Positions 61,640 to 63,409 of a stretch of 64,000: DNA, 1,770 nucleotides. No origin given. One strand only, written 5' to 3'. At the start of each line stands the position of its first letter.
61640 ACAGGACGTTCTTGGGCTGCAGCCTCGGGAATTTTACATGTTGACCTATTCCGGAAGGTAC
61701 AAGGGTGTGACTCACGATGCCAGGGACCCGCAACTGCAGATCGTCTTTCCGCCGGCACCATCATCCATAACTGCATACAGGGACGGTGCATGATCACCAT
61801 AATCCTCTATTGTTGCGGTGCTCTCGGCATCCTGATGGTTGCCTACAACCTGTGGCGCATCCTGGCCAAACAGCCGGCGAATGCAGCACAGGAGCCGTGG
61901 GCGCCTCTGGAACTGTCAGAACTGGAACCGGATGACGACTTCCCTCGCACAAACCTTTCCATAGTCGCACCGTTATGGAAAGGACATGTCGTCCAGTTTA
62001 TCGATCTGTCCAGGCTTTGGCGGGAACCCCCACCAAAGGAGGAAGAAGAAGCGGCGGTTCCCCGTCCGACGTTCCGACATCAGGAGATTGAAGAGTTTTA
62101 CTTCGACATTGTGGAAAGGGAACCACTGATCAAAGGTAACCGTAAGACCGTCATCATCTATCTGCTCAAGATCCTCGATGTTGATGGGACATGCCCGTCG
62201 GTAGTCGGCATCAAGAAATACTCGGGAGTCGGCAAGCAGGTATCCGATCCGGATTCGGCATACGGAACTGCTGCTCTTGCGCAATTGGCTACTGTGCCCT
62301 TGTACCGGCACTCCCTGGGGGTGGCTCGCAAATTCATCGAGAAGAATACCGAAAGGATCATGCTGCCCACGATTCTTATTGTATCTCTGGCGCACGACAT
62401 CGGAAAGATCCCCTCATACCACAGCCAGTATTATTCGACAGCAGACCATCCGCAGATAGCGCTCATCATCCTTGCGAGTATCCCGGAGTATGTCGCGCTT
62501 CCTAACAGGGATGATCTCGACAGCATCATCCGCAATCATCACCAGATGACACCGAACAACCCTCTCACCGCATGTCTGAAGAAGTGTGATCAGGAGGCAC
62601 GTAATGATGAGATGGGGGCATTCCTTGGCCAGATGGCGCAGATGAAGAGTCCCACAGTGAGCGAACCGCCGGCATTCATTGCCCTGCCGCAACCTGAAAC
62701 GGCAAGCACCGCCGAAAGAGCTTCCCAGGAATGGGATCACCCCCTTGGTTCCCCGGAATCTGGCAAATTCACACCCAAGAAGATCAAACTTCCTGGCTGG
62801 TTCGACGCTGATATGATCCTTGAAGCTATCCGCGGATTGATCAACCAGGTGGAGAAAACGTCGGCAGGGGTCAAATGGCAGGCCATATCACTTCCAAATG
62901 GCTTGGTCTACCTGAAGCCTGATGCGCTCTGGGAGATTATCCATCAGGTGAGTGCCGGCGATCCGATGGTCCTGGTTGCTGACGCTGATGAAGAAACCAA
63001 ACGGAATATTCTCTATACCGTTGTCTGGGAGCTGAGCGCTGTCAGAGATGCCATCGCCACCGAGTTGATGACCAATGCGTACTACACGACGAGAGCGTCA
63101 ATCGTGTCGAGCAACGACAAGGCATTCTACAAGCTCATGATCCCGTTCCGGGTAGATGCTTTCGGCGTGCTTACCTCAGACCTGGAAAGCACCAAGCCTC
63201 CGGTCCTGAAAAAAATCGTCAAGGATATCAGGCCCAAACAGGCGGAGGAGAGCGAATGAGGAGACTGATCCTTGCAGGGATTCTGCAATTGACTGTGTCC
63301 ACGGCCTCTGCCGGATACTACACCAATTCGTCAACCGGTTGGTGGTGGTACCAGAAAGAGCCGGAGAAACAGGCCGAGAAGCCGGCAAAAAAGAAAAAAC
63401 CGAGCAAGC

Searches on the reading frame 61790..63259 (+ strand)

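Call 4: search_protein_families(library=pfam, proteins=[window:61790-63259:+], max_evalue=0.01)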
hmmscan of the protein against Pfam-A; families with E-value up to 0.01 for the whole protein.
window:61790-63259:+ (489 aa): 2 families
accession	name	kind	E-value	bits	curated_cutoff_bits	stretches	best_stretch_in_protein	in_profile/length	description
PF01966.28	HD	-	1.3e-05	25.9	22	1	172-267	2-111/116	HD domain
PF03713.19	DUF305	-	0.0075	16.8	27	0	435-488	91-144/151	Domain of unknown function (DUF305)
